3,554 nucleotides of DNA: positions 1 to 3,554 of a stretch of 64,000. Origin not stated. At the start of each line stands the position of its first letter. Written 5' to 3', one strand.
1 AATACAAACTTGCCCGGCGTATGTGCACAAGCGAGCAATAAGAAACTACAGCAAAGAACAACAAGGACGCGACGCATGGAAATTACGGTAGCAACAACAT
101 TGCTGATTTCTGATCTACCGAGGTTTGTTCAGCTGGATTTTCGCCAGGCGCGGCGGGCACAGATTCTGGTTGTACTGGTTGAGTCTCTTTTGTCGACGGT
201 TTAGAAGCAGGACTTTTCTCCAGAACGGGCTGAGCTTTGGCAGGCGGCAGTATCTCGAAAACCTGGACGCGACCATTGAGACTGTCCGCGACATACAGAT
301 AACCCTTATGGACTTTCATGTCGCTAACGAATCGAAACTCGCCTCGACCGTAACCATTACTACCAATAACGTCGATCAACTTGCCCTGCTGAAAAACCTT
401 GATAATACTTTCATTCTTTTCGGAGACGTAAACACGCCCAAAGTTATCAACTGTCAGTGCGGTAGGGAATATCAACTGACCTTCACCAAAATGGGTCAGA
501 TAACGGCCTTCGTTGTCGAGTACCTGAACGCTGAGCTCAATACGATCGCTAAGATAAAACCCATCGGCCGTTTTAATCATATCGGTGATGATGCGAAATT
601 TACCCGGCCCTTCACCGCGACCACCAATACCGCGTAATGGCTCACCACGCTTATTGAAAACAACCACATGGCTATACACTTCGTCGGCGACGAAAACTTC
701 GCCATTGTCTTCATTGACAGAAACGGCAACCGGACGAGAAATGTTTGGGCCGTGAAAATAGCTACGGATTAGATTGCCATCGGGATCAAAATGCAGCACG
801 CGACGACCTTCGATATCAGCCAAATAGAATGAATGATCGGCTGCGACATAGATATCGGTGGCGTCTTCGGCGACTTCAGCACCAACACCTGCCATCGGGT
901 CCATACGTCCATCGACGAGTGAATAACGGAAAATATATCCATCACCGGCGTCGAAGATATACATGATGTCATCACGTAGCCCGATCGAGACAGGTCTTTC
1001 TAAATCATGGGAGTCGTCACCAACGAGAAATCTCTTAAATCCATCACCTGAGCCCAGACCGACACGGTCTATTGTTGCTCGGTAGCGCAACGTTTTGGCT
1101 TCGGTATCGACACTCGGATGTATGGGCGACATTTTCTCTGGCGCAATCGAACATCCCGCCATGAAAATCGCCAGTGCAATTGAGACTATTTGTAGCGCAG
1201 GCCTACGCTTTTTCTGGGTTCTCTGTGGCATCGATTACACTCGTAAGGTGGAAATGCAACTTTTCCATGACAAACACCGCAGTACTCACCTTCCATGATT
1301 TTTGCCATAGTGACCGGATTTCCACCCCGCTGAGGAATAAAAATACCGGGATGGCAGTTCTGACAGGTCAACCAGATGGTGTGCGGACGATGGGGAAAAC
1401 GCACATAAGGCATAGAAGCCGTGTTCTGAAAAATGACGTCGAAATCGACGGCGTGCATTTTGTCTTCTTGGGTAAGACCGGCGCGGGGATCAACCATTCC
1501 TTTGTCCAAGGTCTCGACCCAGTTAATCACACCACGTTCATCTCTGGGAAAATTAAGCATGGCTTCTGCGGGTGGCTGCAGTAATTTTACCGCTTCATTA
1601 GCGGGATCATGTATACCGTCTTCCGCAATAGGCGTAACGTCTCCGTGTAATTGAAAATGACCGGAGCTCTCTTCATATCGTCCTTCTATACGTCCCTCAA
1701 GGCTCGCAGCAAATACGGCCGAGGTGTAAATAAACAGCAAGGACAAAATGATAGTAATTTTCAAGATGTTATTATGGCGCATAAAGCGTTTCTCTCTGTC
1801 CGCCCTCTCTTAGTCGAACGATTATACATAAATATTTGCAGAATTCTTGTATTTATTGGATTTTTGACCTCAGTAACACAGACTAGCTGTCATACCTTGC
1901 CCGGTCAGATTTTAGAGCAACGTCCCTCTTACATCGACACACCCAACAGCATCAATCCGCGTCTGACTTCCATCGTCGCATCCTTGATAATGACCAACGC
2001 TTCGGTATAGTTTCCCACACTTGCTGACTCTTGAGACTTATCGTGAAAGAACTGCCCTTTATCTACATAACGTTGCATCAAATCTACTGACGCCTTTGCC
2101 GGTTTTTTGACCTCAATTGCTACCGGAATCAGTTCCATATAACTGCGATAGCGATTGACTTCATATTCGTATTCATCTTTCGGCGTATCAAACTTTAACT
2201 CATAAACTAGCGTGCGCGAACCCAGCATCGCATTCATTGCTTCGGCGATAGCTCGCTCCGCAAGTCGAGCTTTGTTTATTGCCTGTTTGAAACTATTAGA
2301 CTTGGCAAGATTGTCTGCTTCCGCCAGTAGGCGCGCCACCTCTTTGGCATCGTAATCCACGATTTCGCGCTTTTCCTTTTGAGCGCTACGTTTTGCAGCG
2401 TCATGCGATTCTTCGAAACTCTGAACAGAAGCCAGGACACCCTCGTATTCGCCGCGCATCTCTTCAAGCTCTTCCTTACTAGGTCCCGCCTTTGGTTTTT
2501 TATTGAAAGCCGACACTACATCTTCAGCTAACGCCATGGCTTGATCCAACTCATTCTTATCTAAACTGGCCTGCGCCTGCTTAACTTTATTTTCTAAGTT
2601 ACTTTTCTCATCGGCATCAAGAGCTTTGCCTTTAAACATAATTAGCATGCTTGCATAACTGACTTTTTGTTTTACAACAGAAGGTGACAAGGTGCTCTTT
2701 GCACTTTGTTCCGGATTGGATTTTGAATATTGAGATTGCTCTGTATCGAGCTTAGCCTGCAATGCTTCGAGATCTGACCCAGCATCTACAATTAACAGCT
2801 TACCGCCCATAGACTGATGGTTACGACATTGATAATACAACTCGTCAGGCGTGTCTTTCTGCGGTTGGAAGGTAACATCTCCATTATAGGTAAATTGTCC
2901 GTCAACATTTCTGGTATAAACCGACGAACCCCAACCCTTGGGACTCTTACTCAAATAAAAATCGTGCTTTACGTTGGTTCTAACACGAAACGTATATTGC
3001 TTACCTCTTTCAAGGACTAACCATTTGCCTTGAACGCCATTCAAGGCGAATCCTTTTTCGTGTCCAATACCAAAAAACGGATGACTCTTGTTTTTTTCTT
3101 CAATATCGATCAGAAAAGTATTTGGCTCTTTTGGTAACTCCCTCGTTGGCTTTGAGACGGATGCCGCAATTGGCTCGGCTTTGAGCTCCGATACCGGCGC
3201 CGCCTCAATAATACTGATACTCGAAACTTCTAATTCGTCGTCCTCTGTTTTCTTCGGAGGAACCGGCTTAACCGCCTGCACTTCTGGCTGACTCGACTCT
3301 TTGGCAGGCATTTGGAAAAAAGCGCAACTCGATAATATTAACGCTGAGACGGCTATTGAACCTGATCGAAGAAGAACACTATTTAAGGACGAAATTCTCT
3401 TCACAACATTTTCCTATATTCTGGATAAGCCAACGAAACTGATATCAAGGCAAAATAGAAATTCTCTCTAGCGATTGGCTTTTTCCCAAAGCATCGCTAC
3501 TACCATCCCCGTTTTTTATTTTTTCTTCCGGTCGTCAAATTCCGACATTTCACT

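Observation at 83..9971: Porin-cytochrome-type cluster with tri/tetraheme cytochromes, a cupredoxin lipoprotein, a PPIase and two NHL propellers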

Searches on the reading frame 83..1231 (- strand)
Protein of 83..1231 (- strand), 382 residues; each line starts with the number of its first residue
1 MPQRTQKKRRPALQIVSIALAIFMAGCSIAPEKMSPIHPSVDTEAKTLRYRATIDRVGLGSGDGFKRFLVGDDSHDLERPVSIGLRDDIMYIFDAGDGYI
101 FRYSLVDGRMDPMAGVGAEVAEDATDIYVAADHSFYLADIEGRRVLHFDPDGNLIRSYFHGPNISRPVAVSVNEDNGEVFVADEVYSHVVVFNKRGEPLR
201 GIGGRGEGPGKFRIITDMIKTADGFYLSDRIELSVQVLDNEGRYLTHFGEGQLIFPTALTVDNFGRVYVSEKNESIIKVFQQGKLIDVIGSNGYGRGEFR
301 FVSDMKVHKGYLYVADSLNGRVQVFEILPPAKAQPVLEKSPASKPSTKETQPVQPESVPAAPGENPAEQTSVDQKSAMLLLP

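Call 3: search_protein_families(library=pfam, proteins=[window:83-1231:-], max_evalue=0.1)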
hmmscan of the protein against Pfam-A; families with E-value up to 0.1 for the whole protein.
window:83-1231:- (382 aa): 5 families
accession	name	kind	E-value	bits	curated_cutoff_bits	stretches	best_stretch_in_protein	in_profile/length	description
PF17170.10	DUF5128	-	8.6e-10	38.7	22.9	2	174-219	51-96/321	6-bladed beta-propeller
PF01436.27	NHL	-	1.6e-08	34.6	20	1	166-192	3-28/28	NHL repeat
PF08450.18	SGL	-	0.003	17.6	26.3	0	88-159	146-221/246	SMP-30/Gluconolactonase/LRE-like region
PF06739.17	SBBP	-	0.035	14.5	20.5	0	244-269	5-28/38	Beta-propeller repeat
PF06200.19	tify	-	0.067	13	27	0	319-337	12-30/34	tify domain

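Call 4: search_protein_families(library=ncbifam, proteins=[window:83-1231:-], max_evalue=0.1)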
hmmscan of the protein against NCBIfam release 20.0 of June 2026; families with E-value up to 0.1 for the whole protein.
window:83-1231:- (382 aa): 4 families
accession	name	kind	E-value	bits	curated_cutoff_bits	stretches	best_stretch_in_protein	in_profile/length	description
NF035926.1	scyF_NHL_VPEP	equivalog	1.4e-27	96.8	350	2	130-251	160-286/376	scytonemin biosynthesis PEP-CTERM protein ScyF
NF047780.1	LIC12708_fam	subfamily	5.5e-07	28.8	150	1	122-169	57-103/391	LIC_12708 family protein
NF033206.1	ScyE_fam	subfamily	0.00055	19.6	80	0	241-273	291-321/333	ScyD/ScyE family protein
NF053768.1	CIS12_fam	equivalog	0.0035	16.1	860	1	119-275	41-189/715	CIS12 family contractile injection system protein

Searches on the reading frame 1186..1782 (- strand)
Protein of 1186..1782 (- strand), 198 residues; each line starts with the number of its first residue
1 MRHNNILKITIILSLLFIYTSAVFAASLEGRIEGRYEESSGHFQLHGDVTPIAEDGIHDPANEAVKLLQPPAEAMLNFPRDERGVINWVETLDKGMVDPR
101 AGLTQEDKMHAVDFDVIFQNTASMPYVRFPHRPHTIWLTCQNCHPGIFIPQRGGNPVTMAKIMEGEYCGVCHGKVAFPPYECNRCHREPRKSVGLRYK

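Call 3: search_protein_families(library=pfam, proteins=[window:1186-1782:-], max_evalue=0.1)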
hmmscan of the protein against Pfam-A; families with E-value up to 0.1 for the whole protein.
window:1186-1782:- (198 aa): 2 families
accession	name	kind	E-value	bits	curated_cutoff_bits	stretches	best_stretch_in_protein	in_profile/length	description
PF14522.11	Cytochrome_C7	-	3e-11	43.4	24.8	1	127-187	1-67/67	Cytochrome c7 and related cytochrome c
PF02085.21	Cytochrom_CIII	-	0.0018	19.1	22.9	1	121-174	15-72/101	Class III cytochrome C family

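Call 4: search_protein_families(library=ncbifam, proteins=[window:1186-1782:-], max_evalue=0.1)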
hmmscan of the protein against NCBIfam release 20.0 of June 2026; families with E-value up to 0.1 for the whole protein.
window:1186-1782:- (198 aa): 2 families
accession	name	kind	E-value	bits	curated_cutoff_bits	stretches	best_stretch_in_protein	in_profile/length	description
TIGR04257.1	nanowire_3heme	domain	8.8e-18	64.2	40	1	120-187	6-75/75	c(7)-type cytochrome triheme domain-containing protein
NF043011.1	CytC7_Geobact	equivalog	7.3e-05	23.2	120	1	115-187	22-89/89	cytochrome c7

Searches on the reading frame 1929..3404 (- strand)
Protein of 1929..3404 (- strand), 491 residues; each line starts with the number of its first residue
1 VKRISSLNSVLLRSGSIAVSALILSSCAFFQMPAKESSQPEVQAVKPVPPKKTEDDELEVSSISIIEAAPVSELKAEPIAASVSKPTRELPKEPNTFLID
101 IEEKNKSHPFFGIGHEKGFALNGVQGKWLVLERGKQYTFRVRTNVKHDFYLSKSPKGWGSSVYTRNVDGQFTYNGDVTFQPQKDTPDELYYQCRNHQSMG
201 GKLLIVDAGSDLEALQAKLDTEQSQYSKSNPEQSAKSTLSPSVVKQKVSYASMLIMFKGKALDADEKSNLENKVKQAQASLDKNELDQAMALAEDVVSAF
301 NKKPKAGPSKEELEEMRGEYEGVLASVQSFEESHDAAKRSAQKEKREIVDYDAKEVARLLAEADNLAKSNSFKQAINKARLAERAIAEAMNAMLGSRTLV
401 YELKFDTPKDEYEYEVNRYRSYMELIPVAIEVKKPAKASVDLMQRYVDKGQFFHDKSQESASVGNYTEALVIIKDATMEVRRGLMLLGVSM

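Call 3: search_protein_families(library=pfam, proteins=[window:1929-3404:-], max_evalue=0.1)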
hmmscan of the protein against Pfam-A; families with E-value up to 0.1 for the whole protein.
window:1929-3404:- (491 aa): 2 families
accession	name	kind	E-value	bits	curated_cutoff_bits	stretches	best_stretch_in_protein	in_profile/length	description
PF25489.1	At5g54830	-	8.4e-06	26.2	27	1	120-207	30-126/126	At5g54830-like domain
PF23005.1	DUF7032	-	0.09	13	27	0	188-225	72-106/115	Domain of unknown function (DUF7032)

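Call 4: search_protein_families(library=ncbifam, proteins=[window:1929-3404:-], max_evalue=0.1)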
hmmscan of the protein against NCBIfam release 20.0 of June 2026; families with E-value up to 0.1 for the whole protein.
window:1929-3404:- (491 aa): 0 families

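Call 23: find_homologous_proteins(query=window:1929-3404:-)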
Query window:1929-3404:- (491 aa): 107 proteins with E <= 0.001 among 8000 candidates.
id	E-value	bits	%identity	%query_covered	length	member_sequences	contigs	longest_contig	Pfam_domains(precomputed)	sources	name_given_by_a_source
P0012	0.0e+0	1060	100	100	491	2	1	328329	PF25489.2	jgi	-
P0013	2.8e-187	641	61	98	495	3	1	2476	PF25489.2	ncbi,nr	ncbi:MAG: hypothetical protein OEX19_14790, partial [Gammaproteobacteria bacterium]|nr:hypothetical 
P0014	4.2e-184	631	60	98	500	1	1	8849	PF25489.2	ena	-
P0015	5.1e-182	624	60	97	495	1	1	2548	PF25489.2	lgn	-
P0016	2.9e-173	595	58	98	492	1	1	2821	-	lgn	-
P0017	1.3e-138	481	51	89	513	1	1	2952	-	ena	-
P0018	1.9e-137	477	50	90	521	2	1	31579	-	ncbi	-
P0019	2.3e-136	473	50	91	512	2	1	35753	-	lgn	-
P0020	1.9e-132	460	47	98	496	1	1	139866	-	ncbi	-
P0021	1.1e-126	441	45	95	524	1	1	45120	PF25489.2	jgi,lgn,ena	-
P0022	8.6e-126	438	46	99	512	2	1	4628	-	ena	-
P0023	2.1e-125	437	47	84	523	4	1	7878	-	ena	-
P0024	7.2e-124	432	44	100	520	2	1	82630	PF25489.2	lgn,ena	-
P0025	4.4e-123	430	45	97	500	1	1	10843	PF25489.2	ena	-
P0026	8.7e-123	429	45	89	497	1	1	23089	PF25489.2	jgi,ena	-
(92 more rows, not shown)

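Call 24: find_encoding_contigs(protein=P0012, flank=10000, max_places=2)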
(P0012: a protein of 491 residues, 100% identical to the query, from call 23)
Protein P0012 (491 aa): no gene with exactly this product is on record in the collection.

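Call 40: predict_structure(alignment_id=A2)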
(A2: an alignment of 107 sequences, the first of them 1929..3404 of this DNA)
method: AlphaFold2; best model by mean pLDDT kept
length: 491 residues; sequences in the alignment: 107
mean_pLDDT: 86.3   pTM: 0.47
mean pLDDT of the five models: 86.3, 85.1, 85.0, 85.0, 85.0
residues with pLDDT >= 90: 361; 70-90: 28; 50-70: 52; < 50: 50
segments of 3 or more residues with pLDDT < 50: 1-6, 14-16, 26-29, 31-39, 41-46, 51-66, 79-82
pLDDT, mean of each block of 10 residues (from residue 1): 46 52 49 41 45 43 50 54 72 98 96 95 98 98 97 92 98 98 98 97 98 97 92 65 96 96 93 98 96 95 74 95 97 96 95 98 97 97 97 72 89 98 98 97 98 98 98 98 96 78
secondary structure, 60 per line:
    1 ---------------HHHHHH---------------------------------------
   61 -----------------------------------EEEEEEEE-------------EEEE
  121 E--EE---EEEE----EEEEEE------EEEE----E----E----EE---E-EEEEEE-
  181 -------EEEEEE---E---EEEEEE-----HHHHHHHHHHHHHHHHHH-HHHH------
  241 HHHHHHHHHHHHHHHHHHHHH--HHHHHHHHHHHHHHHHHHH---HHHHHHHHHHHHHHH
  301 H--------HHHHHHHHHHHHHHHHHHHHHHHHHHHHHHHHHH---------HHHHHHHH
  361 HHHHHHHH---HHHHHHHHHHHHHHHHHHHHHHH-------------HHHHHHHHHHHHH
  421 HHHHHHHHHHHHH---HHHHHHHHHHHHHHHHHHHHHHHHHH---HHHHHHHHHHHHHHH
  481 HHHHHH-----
elements in order: H16-21 E96-103 E117-121 E129-132 E137-142 E149-152 E174-179 E188-193 E201-206 H212-229 H231-234 H241-261 H264-282 H286-301 H310-343 H353-368 H372-394 H408-433 H437-462 H466-486

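Call 42: search_solved_structures(query=A2, max_evalue=1, show_alignments=2)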
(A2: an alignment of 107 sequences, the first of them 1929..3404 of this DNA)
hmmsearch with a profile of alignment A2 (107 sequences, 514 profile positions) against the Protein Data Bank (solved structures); distinct sequences matched with E-value up to 1: 31.
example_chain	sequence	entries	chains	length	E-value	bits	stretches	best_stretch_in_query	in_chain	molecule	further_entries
7unh_A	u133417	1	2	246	0.0028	20.1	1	268-358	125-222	SP2 designed chlorophyll dimer protein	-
7uni_A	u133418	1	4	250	0.0036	19.7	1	269-358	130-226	SP2-ZnPPaM designed chlorophyll dimer protein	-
5fzr_A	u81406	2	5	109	0.014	17.7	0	369-412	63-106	DESIGNED TPR PROTEIN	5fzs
2wqh_A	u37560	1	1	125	0.048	16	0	465-500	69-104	CTPR3Y3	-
9bqx_A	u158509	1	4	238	0.054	15.8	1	338-419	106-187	Amphiphysin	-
4po2_A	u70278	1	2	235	0.057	15.7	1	312-413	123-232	Heat shock 70 kDa protein 1A/1B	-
5gjj_A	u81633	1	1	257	0.069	15.5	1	312-413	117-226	Heat shock 70 kDa protein 1A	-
5fzq_A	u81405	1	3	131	0.074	15.4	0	368-412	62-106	DESIGNED TPR PROTEIN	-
9min_D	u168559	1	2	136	0.15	14.4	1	279-392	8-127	designed minibinder KH46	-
2cpt_A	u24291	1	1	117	0.15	14.3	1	280-369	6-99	Vacuolar sorting protein 4b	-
2lmg_A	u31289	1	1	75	0.16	14.2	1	350-411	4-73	Heat shock 70 kDa protein 1A/1B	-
2crb_A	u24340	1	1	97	0.18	14.1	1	470-509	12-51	nuclear receptor binding factor 2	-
9gzg_A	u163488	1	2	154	0.2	13.9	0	473-500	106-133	Engineered CTPR protein with glutamic acids for conductivity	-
9tw2_E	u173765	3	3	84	0.22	13.8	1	465-509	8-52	Nuclear receptor-binding factor 2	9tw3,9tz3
7kw7_C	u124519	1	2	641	0.28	13.5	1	312-413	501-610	Heat shock 70 kDa protein 1A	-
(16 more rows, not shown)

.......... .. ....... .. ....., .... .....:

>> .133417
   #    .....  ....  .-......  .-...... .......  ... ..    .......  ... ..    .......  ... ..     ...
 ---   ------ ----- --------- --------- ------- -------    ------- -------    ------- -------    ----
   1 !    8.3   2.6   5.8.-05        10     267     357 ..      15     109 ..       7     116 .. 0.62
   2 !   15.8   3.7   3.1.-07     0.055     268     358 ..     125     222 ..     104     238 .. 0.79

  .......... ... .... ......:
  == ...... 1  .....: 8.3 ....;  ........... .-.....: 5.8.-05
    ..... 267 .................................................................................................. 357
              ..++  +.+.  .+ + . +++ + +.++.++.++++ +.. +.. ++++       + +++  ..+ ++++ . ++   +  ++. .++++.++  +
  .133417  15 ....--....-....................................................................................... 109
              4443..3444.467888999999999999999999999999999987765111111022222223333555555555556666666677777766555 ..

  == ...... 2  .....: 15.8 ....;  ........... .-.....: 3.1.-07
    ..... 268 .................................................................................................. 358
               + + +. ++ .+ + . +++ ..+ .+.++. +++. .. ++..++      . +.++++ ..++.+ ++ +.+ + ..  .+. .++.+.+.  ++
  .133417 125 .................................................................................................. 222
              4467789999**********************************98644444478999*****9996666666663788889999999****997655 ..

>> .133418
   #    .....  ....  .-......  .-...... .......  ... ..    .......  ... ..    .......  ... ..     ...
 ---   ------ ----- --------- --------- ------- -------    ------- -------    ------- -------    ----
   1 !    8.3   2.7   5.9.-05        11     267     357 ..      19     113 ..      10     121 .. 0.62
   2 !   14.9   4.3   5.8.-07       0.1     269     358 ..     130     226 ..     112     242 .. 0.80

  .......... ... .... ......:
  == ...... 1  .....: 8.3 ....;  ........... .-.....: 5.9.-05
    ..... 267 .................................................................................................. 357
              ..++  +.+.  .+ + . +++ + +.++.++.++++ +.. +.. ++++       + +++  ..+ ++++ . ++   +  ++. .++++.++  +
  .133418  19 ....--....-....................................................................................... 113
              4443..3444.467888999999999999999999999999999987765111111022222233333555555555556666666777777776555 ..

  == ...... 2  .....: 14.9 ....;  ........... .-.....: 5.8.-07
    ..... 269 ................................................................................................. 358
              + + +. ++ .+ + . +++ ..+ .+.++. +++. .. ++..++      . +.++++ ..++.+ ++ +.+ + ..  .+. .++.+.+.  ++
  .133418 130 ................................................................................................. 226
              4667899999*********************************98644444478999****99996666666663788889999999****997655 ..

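Call 43: fold_search(model_id=the predicted structure, library=pdb)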
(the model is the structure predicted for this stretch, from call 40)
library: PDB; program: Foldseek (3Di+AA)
matches with E <= 10: 422; with E <= 0.001: 3
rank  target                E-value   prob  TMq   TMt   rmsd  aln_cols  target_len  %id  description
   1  1rcy                  4.6e-04  1.00  0.16  0.45   6.0       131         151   16  RUSTICYANIN (RC) FROM THIOBACILLUS FERROOXIDANS (released 1997-05-15)
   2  1a3z                  7.4e-04  1.00  0.16  0.43   6.2       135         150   17  REDUCED RUSTICYANIN AT 1.9 ANGSTROMS (released 1998-07-29)
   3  2cal                  9.7e-04  1.00  0.16  0.44   5.6       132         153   17  Crystal structure of His143Met rusticyanin (released 2006-01-05)
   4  1a8z                  1.2e-03  1.00  0.17  0.45   5.6       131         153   15  STRUCTURE DETERMINATION OF A 16.8KDA COPPER PROTEIN RUSTICYANIN AT 2.1A RESOLUTION USING ANOMALOUS SCATTERING DATA WITH  (released 1998-06-17)
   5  2fqf                  1.4e-03  1.00  0.16  0.17   7.0       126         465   17  Crystal Structures of E. coli Laccase CueO under different copper binding situations (released 2007-01-30)
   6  5ys1                  1.9e-03  1.00  0.15  0.16   6.7       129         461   19  Crystal structure of Multicopper Oxidase CueO G304K mutant (released 2018-10-17)
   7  4f7k_A                2.2e-03  1.00  0.15  0.18   7.4       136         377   10  Crystal structure of Lac15 from a marine microbial metagenome (released 2013-05-22)
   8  7f19                  2.3e-03  1.00  0.16  0.17   7.0       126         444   17  Structure of the G304E mutant of CueO (released 2022-06-15)
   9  4f7k_B                2.3e-03  0.99  0.14  0.18   7.5       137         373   10  Crystal structure of Lac15 from a marine microbial metagenome (released 2013-05-22)
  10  1kv7                  2.4e-03  1.00  0.15  0.16   6.9       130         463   15  Crystal Structure of CueO, a multi-copper oxidase from E. coli involved in copper homeostasis (released 2002-02-06)
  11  3zx1                  2.4e-03  1.00  0.17  0.17   6.2       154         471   14  Multicopper oxidase from Campylobacter jejuni: a metallo-oxidase (released 2011-12-14)
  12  2fqd                  2.5e-03  1.00  0.16  0.17   7.0       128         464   15  Crystal Structures of E. coli Laccase CueO under different copper binding situations (released 2007-01-30)
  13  3ta4_E                2.5e-03  1.00  0.16  0.27   6.1       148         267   14  Small laccase from Amycolatopsis sp. ATCC 39116 complexed with 1-(3,4-dimethoxyphenyl)-2-(2-methoxyphenoxy)-1,3-dihydr (released 2012-09-12)
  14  7f0v_B                2.7e-03  1.00  0.16  0.16   6.9       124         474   16  Structure of the M305I mutant of CueO (released 2022-06-15)
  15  2dv6_A                2.8e-03  1.00  0.16  0.18   5.1       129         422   12  Crystal structure of nitrite reductase from Hyphomicrobium denitrificans (released 2007-02-20)
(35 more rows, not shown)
